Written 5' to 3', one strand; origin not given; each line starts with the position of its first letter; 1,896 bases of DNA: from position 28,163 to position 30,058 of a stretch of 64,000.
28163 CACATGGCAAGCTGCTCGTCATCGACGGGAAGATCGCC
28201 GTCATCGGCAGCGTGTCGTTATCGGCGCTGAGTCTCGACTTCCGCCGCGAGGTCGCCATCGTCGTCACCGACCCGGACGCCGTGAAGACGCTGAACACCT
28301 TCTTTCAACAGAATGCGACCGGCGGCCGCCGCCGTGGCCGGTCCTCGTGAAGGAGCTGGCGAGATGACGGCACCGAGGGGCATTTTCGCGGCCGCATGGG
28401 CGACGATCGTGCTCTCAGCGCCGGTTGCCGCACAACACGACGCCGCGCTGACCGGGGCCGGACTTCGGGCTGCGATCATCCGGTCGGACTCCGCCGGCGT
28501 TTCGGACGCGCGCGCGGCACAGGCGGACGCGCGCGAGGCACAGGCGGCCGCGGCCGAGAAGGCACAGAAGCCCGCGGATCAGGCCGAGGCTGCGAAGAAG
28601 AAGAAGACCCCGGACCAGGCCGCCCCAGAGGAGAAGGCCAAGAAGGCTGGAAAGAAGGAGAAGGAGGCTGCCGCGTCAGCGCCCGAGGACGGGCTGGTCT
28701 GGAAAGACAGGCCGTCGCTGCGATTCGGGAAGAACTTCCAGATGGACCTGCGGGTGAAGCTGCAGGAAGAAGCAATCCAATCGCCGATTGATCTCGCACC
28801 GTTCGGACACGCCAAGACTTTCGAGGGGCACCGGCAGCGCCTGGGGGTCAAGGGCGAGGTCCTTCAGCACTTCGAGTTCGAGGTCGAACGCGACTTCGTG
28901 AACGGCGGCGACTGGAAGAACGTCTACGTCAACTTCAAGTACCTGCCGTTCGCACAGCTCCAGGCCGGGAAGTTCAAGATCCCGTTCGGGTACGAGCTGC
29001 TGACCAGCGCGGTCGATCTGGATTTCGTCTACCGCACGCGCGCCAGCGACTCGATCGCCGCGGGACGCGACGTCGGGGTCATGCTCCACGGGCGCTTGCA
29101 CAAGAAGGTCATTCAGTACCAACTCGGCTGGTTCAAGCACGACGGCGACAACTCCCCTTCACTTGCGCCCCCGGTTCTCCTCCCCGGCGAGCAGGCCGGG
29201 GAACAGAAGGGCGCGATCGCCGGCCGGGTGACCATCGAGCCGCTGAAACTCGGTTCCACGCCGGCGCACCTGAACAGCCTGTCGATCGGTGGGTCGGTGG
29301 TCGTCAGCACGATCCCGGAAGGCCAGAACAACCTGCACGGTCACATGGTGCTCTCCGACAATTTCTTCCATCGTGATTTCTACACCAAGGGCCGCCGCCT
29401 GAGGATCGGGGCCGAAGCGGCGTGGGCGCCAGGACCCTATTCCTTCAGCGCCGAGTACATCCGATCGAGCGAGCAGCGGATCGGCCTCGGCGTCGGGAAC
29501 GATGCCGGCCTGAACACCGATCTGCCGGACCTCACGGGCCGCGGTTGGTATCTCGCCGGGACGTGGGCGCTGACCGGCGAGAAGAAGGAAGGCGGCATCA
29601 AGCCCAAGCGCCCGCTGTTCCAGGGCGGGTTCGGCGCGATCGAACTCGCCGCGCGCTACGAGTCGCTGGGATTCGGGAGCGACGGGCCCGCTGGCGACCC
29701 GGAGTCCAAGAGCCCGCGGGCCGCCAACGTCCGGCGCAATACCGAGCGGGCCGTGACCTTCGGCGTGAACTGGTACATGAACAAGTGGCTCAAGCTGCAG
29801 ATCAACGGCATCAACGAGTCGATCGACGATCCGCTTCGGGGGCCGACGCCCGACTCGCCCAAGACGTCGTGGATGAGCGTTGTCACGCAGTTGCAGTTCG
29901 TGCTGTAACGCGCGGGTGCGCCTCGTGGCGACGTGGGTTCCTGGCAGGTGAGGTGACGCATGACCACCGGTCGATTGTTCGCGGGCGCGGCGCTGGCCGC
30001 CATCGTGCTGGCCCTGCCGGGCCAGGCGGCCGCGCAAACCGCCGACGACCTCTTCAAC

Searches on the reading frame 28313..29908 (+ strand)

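Call 93: search_protein_families(library=pfam, proteins=[window:28313-29908:+], max_evalue=0.00001)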
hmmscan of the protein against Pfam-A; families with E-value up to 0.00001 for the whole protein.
window:28313-29908:+ (531 aa): 1 family
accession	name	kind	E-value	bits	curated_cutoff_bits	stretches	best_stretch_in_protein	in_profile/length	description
PF07396.17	Porin_O_P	-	4.2e-27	95.8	20.9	1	168-529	25-370/370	Phosphate-selective porin O and P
